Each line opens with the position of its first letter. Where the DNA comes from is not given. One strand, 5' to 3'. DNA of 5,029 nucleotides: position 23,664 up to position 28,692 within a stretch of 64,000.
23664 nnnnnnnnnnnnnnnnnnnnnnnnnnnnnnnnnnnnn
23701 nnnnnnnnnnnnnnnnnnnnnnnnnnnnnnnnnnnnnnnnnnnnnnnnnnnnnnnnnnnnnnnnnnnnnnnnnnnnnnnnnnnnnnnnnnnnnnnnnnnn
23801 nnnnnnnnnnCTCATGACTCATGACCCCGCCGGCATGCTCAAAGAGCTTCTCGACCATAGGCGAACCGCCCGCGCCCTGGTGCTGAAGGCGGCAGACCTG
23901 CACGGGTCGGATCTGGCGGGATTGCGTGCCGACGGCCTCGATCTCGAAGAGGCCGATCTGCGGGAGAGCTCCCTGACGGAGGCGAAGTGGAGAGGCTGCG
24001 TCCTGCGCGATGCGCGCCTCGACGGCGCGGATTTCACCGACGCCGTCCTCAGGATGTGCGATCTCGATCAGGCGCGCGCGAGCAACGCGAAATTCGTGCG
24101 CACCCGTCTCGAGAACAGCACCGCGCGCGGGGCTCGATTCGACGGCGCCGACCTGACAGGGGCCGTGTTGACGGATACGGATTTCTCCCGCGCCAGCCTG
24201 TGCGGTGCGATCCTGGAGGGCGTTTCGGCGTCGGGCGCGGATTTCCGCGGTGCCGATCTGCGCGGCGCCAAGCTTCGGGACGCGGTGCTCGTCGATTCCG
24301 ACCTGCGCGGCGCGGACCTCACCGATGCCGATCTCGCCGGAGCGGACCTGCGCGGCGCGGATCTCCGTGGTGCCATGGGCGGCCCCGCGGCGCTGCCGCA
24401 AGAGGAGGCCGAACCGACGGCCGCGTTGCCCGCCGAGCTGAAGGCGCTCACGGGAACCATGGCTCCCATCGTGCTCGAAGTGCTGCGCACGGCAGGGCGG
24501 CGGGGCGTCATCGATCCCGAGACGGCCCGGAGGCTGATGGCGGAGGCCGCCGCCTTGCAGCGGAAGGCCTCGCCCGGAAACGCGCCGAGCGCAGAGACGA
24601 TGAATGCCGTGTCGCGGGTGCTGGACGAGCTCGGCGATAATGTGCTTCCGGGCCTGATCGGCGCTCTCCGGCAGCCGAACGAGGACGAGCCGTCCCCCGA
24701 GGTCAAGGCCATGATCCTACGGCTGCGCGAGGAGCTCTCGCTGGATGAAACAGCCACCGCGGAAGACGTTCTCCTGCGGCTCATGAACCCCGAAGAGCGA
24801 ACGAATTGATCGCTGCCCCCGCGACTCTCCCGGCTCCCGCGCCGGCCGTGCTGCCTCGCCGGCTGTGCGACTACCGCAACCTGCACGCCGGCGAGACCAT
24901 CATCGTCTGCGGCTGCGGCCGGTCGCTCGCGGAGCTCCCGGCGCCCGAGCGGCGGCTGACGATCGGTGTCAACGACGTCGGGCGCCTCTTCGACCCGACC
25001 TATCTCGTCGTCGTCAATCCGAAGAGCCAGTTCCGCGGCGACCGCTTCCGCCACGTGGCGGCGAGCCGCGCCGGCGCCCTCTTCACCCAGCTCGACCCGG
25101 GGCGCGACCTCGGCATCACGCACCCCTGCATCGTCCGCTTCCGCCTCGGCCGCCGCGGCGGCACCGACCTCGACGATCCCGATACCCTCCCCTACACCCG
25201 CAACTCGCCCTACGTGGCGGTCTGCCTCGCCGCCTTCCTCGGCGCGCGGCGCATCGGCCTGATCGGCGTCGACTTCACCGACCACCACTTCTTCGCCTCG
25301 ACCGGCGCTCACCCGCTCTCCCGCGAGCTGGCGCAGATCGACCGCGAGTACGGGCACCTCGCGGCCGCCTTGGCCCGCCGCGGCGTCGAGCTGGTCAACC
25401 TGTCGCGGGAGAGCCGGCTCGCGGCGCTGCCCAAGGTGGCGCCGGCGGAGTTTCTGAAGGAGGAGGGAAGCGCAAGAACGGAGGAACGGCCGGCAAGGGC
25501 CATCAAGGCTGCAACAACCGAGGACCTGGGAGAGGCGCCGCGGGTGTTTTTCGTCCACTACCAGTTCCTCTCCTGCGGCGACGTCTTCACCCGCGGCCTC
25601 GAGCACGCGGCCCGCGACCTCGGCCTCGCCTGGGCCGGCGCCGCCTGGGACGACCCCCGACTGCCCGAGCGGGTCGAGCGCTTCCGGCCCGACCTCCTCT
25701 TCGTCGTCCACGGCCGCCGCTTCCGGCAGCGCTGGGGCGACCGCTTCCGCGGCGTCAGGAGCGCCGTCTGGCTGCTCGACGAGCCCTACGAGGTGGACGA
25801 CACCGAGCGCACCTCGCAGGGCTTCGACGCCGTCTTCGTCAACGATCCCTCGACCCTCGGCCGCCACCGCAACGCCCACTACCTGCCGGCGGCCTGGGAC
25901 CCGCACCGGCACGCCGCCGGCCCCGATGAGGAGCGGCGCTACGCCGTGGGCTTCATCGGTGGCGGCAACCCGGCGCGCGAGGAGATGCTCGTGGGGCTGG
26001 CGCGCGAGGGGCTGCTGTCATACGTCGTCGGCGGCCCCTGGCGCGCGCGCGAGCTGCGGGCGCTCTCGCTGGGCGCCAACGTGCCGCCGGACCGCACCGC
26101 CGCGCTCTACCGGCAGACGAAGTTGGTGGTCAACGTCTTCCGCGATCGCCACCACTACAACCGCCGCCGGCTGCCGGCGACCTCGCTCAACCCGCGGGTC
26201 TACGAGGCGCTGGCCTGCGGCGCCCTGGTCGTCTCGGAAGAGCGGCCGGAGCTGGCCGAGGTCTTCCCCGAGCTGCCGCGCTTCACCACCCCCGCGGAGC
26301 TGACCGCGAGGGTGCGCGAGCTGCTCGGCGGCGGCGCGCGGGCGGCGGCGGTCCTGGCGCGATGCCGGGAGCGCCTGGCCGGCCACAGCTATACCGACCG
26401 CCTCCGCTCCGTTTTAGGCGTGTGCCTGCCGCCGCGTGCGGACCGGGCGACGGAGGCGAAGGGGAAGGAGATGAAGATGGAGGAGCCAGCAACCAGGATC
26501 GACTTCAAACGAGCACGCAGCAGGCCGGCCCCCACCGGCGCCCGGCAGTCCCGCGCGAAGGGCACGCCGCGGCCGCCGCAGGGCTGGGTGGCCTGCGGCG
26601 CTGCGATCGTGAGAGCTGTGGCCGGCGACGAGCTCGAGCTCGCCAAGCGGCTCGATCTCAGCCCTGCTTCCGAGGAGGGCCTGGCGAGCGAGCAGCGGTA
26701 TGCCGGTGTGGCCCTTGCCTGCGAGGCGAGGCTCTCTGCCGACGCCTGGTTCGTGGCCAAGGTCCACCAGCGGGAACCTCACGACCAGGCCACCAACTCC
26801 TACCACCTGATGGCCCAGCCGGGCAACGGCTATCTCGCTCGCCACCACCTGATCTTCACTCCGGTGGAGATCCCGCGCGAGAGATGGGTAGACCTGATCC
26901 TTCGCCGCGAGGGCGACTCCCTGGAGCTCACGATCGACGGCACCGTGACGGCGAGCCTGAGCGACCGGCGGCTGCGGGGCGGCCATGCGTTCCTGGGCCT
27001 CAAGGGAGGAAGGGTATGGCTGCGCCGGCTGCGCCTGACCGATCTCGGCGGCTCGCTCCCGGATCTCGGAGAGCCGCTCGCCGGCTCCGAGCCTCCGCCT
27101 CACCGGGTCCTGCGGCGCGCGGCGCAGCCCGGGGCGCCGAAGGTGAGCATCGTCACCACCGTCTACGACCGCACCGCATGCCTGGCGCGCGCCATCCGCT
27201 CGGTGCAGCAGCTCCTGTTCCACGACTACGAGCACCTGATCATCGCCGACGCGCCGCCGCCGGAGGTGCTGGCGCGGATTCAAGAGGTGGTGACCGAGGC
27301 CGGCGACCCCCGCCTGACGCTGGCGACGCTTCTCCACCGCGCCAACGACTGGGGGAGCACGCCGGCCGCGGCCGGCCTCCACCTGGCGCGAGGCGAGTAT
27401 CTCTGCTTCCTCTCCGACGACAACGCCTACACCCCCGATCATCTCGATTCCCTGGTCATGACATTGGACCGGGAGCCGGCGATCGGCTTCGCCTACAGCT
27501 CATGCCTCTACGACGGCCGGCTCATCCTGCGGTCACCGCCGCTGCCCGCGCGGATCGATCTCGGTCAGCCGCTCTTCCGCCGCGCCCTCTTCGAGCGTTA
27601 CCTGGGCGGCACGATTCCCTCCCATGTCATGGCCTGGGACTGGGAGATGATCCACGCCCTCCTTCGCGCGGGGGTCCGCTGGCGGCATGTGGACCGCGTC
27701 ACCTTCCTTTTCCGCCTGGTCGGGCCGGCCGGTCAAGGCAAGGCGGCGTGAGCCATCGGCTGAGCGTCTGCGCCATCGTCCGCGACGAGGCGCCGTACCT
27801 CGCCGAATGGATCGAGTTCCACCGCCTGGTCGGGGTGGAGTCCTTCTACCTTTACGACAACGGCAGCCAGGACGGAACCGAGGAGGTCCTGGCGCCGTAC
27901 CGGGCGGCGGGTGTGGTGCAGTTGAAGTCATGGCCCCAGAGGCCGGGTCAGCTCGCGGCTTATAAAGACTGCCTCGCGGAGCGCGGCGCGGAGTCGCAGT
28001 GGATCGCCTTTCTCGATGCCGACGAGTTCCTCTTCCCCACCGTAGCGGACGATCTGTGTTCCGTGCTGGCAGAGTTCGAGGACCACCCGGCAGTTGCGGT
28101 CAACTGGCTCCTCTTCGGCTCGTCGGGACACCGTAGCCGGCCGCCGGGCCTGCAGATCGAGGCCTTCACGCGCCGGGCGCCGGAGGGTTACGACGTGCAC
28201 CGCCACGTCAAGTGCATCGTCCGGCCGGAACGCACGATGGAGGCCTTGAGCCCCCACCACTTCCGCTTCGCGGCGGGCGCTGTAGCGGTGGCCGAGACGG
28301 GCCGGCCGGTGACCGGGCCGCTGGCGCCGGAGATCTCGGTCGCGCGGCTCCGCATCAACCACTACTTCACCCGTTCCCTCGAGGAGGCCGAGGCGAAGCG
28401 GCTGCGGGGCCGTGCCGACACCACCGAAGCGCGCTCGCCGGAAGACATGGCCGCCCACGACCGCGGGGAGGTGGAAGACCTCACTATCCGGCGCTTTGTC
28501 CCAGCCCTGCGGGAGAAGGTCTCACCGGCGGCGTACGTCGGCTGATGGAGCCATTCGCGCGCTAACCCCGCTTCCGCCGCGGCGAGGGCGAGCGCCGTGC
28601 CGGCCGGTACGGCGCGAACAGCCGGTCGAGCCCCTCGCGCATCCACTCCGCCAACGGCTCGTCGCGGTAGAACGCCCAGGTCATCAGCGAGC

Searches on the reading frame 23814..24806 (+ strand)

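Call 11: search_protein_families(library=pfam, proteins=[window:23814-24806:+], max_evalue=0.001)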
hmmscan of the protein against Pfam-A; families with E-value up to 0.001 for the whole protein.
window:23814-24806:+ (331 aa): 3 families
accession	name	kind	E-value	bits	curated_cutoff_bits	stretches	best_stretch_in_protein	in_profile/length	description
PF00805.28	Pentapeptide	-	2.1e-40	136.3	20.2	4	147-186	1-40/40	Pentapeptide repeats (8 copies)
PF13576.12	Pentapeptide_3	-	3.1e-18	66.2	27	4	74-117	1-47/48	Pentapeptide repeats (9 copies)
PF13599.13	Pentapeptide_4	-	1.6e-15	57.4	38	2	53-122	2-71/78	Pentapeptide repeat region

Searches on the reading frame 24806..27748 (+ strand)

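Call 11: search_protein_families(library=pfam, proteins=[window:24806-27748:+], max_evalue=0.001)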
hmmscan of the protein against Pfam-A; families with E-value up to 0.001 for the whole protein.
window:24806-27748:+ (981 aa): 2 families
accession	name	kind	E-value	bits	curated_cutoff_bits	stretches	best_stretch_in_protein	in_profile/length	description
PF13524.12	Glyco_trans_1_2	-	1e-18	68.1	25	1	398-537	9-143/144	Glycosyl transferase-like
PF00535.33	Glycos_transf_2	-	4.9e-11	43.3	23.3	1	781-897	1-113/168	Glycosyl transferase family 2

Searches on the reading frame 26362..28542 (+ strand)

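Call 11: search_protein_families(library=pfam, proteins=[window:26362-28542:+], max_evalue=0.001)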
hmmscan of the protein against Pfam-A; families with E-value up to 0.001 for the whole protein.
window:26362-28542:+ (727 aa): 3 families
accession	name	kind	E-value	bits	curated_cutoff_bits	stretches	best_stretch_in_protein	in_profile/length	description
PF01697.33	Glyco_transf_92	-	5.9e-27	95.3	23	1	467-628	3-184/249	Glycosyltransferase family 92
PF13704.12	Glyco_tranf_2_4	-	1.4e-17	64.4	27.5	1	474-561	1-88/98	Glycosyl transferase family 2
PF00535.33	Glycos_transf_2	-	6.5e-08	33.1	23.3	1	470-595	3-128/168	Glycosyl transferase family 2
